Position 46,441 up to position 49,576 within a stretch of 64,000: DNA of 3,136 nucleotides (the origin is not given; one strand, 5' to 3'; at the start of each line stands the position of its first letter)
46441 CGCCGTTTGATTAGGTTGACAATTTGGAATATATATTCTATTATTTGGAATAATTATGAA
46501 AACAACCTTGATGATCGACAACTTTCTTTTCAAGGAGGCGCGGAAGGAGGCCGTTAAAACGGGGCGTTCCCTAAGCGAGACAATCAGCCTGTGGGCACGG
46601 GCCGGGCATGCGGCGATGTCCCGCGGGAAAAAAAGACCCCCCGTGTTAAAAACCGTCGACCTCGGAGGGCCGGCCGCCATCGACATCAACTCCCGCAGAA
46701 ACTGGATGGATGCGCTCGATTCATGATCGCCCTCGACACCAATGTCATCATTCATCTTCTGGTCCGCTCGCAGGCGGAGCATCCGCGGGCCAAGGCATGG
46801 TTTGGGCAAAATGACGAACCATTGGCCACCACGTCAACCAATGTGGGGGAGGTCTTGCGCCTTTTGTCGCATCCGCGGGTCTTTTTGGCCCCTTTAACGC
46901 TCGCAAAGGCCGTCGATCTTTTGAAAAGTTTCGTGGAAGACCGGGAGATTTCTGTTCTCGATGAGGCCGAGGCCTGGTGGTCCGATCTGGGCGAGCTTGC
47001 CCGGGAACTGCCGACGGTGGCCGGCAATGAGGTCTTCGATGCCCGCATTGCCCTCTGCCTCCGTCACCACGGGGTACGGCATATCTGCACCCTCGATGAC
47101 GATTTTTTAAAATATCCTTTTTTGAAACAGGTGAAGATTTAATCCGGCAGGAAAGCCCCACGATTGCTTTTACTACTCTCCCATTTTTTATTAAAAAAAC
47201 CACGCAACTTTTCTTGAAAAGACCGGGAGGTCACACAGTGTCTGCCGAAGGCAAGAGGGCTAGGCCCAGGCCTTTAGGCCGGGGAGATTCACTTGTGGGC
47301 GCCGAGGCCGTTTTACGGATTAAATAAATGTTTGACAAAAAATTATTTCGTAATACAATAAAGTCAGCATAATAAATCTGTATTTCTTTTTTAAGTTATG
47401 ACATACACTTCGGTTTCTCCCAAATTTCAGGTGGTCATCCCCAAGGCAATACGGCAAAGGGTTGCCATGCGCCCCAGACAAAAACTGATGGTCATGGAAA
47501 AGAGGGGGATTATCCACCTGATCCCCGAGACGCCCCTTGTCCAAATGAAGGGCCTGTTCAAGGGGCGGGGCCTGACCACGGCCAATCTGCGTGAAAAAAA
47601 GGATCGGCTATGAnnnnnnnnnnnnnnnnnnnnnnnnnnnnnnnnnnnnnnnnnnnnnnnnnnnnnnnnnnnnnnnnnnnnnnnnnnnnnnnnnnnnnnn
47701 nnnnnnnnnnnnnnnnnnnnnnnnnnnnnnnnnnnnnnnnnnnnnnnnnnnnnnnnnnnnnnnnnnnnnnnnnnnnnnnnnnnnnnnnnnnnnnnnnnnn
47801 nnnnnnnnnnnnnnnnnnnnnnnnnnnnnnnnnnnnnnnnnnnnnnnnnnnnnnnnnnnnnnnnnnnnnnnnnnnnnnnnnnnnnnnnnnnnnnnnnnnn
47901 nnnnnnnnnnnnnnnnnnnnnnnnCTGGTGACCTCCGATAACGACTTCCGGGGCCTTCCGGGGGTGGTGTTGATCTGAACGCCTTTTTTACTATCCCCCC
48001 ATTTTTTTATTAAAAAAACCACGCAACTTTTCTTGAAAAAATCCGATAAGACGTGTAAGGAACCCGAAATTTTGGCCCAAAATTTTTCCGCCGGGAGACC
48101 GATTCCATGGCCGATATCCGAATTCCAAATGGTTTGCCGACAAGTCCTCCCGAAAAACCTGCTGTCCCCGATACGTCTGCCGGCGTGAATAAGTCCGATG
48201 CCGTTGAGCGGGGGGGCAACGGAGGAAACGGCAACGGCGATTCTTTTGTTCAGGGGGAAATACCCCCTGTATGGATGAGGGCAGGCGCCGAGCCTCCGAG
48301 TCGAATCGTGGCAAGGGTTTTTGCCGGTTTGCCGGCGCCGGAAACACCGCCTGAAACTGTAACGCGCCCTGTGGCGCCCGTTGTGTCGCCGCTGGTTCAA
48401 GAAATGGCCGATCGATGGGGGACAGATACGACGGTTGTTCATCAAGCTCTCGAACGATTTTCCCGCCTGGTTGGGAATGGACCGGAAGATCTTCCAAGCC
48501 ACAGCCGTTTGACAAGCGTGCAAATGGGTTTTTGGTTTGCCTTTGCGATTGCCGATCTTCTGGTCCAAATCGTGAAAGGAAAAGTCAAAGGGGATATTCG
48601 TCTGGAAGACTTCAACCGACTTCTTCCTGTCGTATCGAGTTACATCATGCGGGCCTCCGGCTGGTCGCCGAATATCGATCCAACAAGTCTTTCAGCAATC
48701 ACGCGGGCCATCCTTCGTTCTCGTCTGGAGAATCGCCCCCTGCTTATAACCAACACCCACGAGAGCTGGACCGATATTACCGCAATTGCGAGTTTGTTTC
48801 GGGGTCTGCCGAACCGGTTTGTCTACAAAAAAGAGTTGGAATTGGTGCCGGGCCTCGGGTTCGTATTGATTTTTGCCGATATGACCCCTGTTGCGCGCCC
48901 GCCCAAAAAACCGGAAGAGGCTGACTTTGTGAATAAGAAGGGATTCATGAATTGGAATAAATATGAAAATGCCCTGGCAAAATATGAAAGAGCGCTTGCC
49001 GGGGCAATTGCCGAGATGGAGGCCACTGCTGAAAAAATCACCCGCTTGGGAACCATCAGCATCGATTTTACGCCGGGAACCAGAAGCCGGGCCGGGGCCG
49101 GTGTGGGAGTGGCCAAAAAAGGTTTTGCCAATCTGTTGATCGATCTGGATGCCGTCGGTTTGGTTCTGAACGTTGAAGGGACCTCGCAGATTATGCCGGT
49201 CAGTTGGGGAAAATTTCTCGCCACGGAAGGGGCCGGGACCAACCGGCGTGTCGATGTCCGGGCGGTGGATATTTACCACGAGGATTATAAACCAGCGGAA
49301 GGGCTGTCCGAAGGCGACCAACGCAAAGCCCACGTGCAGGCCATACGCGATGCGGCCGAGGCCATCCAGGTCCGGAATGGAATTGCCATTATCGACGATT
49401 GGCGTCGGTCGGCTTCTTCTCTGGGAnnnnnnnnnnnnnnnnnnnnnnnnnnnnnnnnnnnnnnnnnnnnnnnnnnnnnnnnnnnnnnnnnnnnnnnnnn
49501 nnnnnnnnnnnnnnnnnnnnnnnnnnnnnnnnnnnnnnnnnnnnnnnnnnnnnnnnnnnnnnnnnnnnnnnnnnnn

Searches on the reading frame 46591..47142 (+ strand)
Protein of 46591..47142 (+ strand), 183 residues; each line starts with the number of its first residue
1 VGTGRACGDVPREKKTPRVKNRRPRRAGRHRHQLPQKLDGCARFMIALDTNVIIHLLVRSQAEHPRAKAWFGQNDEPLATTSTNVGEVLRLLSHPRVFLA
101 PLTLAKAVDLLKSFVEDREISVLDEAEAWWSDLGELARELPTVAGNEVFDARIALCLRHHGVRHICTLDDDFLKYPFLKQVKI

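Call 9: search_protein_families(library=pfam, proteins=[window:46591-47142:+], max_evalue=0.01)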
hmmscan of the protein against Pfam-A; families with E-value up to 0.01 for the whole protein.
window:46591-47142:+ (183 aa): 1 family
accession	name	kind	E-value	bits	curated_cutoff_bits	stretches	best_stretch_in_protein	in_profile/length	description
PF01850.27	PIN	-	1.5e-12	48.6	23.6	1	46-177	1-119/120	PIN domain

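Call 120: search_protein_families(library=ncbifam, proteins=[window:46591-47142:+], max_evalue=0.01)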
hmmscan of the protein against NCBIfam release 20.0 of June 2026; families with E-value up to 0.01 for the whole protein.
window:46591-47142:+ (183 aa): 1 family
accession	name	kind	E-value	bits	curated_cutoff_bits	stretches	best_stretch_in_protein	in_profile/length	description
TIGR00028.1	Mtu_PIN_fam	subfamily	9.8e-23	81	73.6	1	45-181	2-138/143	TA system VapC family ribonuclease toxin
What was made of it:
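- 46591..47978 (+): Two VapC/PIN toxin modules (46591-47142; AbrB-type antitoxin 47398-47613 plus VapC 47610-47978). These are secondary insertions. Calls 9, 120.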

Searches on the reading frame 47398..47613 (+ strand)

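Call 9: search_protein_families(library=pfam, proteins=[window:47398-47613:+], max_evalue=0.01)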
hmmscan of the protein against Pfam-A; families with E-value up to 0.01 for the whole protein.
window:47398-47613:+ (71 aa): 0 families

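Call 120: search_protein_families(library=ncbifam, proteins=[window:47398-47613:+], max_evalue=0.01)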
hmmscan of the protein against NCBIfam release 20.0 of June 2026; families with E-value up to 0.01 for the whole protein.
window:47398-47613:+ (71 aa): 2 families
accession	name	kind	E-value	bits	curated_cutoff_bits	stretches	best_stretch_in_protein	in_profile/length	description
TIGR01439.1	lp_hng_hel_AbrB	domain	3e-08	33.3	28.3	1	5-44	3-43/44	transcriptional regulator, AbrB family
NF040962.1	near_HgcAB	equivalog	0.00029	20.6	70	1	5-35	9-41/70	HgcAB-associated protein HgcC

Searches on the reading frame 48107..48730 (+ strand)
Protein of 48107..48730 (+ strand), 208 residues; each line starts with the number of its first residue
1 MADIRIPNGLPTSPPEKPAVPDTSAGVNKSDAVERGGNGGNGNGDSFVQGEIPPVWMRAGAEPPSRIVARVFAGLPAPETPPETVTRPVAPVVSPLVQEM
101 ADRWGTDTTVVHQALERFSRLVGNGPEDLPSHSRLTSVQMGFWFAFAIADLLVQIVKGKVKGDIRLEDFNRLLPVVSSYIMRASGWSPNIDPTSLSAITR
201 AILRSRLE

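Call 21: search_protein_families(library=pfam, proteins=[window:48107-48730:+], max_evalue=10)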
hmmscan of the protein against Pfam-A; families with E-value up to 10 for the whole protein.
window:48107-48730:+ (208 aa): 1 family
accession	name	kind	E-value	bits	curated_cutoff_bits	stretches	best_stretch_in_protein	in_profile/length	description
PF23271.1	HEAT_GCN1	-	0.15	12.3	27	1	94-136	121-161/190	Stalled ribosome sensor GCN1-like, HEAT repeats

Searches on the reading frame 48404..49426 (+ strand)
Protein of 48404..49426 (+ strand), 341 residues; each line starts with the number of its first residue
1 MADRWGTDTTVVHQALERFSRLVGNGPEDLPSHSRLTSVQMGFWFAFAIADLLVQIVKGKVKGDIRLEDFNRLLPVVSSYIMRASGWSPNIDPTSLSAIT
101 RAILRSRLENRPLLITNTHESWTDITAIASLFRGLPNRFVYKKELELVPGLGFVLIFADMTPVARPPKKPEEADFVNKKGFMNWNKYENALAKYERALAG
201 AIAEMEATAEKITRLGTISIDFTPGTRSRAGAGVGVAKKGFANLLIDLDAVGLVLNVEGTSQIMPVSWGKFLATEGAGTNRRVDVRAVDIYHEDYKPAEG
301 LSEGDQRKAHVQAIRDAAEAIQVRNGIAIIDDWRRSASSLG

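Call 89: search_solved_structures(query=A7, max_evalue=1, show_alignments=2)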
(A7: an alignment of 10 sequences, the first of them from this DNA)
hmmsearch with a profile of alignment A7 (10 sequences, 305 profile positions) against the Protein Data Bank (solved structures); distinct sequences matched with E-value up to 1: 2.
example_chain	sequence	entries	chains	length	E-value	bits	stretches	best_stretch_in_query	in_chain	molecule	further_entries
5kym_A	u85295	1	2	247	5.7e-11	45.2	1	100-238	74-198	1-acyl-sn-glycerol-3-phosphate acyltransferase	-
4z04_A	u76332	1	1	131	0.88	11.8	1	184-205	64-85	Glyoxalase/Bleomycin resistance /Dioxygenase superfamily protein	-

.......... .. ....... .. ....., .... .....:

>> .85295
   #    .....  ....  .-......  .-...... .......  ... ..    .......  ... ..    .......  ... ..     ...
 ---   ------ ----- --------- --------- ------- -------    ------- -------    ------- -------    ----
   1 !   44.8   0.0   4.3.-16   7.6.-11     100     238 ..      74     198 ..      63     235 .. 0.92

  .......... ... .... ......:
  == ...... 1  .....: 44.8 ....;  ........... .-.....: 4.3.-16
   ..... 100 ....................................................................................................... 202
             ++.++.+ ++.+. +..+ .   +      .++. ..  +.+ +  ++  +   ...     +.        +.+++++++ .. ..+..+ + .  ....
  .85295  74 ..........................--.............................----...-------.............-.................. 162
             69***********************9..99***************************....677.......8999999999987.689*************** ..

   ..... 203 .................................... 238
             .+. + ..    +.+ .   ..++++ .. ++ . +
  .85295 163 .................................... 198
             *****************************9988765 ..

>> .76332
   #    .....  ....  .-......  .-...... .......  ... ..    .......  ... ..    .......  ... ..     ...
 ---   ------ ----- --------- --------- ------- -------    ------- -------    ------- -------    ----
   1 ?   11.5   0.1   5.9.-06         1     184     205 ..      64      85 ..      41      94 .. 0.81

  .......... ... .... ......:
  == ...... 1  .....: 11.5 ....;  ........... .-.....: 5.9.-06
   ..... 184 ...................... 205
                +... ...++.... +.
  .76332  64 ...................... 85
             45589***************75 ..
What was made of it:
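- On Glycerolipid AGPAT/GPAT branch - AT1 domain: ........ aligns with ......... and has no Pro (call 89).
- Checked: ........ (352-359) falls on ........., which is block IV plus the following GT (call 89).
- The family profile hits TmPlsC at E 5.7e-11, with all blocks in register (call 89). The motif 3 Glu is absent (call 89).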

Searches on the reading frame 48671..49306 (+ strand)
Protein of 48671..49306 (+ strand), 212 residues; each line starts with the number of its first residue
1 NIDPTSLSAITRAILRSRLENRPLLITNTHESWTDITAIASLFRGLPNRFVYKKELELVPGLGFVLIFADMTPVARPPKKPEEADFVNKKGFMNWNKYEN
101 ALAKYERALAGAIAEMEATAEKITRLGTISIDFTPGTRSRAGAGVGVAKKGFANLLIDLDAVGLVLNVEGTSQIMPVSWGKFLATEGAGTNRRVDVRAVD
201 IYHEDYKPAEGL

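Call 14: search_solved_structures(query=window:48671-49306:+, max_evalue=10, show_alignments=3)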
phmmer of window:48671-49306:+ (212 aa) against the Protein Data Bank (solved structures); distinct sequences matched with E-value up to 10: 0.
